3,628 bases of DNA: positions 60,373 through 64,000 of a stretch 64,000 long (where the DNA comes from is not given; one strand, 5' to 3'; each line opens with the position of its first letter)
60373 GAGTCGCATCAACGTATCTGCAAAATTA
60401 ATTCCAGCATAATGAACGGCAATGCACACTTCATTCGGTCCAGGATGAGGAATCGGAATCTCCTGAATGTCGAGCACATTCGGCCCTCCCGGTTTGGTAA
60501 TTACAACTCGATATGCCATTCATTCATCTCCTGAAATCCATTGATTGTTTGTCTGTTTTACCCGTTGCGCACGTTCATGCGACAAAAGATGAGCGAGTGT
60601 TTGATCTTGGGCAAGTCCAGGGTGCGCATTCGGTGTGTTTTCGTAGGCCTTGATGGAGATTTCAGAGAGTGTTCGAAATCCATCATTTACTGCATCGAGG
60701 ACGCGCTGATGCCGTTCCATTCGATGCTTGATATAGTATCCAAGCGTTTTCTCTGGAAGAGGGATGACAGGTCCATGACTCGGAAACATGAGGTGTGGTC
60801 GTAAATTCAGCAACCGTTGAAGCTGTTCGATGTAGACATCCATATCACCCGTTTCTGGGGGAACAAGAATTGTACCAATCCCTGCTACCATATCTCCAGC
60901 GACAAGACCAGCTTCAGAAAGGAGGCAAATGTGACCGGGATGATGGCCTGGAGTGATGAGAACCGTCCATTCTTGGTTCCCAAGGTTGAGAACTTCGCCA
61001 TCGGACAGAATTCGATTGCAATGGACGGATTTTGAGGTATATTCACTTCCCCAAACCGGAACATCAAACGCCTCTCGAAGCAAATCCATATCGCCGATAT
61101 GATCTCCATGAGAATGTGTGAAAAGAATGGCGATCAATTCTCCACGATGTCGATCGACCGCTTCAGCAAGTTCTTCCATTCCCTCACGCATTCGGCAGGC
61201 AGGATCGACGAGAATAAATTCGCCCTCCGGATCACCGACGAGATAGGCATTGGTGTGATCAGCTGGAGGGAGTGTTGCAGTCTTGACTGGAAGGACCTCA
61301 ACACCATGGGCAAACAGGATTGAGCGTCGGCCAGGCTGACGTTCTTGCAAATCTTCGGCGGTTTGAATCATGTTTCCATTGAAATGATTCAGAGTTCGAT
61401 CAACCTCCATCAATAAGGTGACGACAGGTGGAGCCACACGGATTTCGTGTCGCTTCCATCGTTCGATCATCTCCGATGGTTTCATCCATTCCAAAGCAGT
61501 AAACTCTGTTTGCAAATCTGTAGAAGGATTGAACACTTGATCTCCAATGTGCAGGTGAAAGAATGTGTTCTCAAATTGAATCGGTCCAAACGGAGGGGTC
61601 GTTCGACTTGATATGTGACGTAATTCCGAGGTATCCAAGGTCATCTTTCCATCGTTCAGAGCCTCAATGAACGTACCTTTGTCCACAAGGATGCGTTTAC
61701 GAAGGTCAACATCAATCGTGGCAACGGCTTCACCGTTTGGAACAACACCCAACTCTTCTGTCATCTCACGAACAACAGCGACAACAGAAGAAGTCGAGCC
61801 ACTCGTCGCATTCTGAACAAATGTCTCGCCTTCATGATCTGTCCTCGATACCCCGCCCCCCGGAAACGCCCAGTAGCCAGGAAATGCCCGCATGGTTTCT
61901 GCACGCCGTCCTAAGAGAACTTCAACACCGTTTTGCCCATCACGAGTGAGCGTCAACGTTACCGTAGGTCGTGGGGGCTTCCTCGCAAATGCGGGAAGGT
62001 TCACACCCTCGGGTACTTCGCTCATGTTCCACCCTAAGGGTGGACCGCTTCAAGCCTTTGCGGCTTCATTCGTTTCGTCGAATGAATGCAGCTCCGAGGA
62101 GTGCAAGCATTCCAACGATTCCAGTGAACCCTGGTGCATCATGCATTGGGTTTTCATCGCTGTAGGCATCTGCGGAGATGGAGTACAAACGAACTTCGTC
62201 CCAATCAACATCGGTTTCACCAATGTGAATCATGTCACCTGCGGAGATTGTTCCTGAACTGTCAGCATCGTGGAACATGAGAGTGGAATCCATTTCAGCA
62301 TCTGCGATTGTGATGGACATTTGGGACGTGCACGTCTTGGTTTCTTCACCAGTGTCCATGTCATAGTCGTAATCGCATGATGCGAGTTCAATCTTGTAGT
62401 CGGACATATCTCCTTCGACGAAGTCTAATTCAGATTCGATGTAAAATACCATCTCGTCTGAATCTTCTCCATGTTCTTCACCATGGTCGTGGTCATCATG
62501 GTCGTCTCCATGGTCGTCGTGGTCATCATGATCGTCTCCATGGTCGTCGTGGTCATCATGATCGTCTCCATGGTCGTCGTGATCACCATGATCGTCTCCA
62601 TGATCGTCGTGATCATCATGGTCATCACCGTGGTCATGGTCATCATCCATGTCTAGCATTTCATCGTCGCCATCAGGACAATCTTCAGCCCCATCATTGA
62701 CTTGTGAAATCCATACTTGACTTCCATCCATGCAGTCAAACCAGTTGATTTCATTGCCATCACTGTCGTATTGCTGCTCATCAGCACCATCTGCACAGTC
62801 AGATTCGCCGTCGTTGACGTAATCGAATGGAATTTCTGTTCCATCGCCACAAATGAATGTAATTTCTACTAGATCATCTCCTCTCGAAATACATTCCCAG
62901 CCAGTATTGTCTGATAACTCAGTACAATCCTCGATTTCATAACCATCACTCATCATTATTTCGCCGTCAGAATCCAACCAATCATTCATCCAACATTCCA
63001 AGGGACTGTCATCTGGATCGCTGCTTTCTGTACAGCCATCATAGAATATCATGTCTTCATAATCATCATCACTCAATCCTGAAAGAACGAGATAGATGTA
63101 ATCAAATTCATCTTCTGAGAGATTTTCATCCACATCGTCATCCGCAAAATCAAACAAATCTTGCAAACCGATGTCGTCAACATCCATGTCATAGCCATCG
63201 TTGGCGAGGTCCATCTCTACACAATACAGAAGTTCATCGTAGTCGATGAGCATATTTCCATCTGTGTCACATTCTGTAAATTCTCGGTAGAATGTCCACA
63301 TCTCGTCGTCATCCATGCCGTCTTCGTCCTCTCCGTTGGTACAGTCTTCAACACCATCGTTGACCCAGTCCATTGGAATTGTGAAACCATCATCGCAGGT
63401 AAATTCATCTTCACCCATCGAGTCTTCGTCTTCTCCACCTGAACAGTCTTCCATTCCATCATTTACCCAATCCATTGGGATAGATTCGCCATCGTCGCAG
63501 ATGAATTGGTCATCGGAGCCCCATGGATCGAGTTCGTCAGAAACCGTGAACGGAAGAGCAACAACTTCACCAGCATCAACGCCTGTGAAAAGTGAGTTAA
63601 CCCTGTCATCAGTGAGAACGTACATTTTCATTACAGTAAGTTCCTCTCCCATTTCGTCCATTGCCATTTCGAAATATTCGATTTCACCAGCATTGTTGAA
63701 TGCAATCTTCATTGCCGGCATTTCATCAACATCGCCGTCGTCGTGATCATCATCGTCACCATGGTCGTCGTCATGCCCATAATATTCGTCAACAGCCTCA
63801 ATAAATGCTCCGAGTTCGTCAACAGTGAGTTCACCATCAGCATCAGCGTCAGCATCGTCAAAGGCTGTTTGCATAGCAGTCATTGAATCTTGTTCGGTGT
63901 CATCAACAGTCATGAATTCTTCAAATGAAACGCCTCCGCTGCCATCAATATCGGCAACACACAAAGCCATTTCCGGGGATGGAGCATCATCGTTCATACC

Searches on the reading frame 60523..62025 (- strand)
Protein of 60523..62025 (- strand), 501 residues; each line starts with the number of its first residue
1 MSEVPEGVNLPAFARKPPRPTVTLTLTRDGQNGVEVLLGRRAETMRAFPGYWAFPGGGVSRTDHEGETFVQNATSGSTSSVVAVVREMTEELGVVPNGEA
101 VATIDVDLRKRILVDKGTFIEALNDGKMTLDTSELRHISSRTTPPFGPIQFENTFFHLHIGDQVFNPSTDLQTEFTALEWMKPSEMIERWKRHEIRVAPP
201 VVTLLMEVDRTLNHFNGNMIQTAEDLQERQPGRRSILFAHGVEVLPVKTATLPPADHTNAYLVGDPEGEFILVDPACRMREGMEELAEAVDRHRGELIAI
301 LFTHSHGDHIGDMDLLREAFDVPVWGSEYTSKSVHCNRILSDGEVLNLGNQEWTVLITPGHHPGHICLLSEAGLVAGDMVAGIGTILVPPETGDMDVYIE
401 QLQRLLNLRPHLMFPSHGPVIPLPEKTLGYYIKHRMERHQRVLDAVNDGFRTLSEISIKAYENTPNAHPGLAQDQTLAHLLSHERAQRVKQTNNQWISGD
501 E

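Call 78: search_protein_families(library=pfam, proteins=[window:60523-62025:-], max_evalue=0.0001)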
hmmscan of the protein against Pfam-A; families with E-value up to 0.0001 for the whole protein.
window:60523-62025:- (501 aa): 3 families
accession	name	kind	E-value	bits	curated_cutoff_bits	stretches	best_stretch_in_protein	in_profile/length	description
PF00753.33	Lactamase_B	-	2e-21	77.3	22.7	1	256-417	4-196/196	Metallo-beta-lactamase superfamily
PF00293.34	NUDIX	-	1.7e-08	35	21.1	1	18-96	2-60/134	NUDIX domain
PF12706.13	Lactamase_B_2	-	2.7e-08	34.1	27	1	271-337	3-73/200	Beta-lactamase superfamily domain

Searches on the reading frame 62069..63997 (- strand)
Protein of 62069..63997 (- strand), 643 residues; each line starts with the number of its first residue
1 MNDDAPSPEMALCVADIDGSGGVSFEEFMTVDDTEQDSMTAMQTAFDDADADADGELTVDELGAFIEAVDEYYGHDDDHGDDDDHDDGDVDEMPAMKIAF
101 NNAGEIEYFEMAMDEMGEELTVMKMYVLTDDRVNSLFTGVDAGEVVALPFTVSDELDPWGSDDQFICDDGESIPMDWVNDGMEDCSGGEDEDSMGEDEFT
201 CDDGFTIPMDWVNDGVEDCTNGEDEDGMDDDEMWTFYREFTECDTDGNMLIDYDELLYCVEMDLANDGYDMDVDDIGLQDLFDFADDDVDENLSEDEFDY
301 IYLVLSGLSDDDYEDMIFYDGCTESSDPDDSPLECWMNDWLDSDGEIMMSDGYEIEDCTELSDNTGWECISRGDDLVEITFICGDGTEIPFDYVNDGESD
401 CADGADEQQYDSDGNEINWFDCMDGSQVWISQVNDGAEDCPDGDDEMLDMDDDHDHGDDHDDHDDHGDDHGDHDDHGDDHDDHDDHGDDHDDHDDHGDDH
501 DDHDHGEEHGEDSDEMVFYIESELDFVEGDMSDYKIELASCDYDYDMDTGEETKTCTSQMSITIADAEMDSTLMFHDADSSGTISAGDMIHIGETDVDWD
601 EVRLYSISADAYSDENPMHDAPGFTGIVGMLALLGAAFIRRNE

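Call 71: search_protein_families(library=ncbifam, proteins=[window:62069-63997:-], max_evalue=0.01)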
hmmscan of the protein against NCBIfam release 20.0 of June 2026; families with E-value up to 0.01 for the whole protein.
window:62069-63997:- (643 aa): 2 families
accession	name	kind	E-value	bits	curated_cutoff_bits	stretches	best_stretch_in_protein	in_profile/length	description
TIGR04126.1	PGF_CTERM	domain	0.0029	17.2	24.5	1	620-641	4-25/28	PGF-CTERM sorting domain-containing protein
NF041410.1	XopAW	subfamily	0.004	17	120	0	15-71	35-94/235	XopAW family type III secretion system calcium-binding effector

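Call 72: search_protein_families(library=pfam, proteins=[window:62069-63997:-], max_evalue=0.01)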
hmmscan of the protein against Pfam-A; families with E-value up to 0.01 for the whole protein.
window:62069-63997:- (643 aa): 6 families
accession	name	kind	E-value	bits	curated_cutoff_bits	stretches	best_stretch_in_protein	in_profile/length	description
PF00057.23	Ldl_recept_a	-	1.9e-15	57.2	24.1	3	196-226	5-35/37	Low-density lipoprotein receptor domain class A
PF00036.39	EF-hand_1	-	1.8e-10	40.1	25.4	0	43-67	3-27/29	EF hand domain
PF13405.12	EF-hand_6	-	5e-09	35.5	25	0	42-67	2-27/30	EF-hand domain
PF13499.12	EF-hand_7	-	3.2e-06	27.9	30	0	40-80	2-32/67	EF-hand domain pair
PF13202.12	EF-hand_5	-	0.00025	20.8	25.9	1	43-65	2-24/25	EF hand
PF25611.1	KCTD_C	-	0.0099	15.9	27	0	251-283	74-106/120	KCTD C-terminal domain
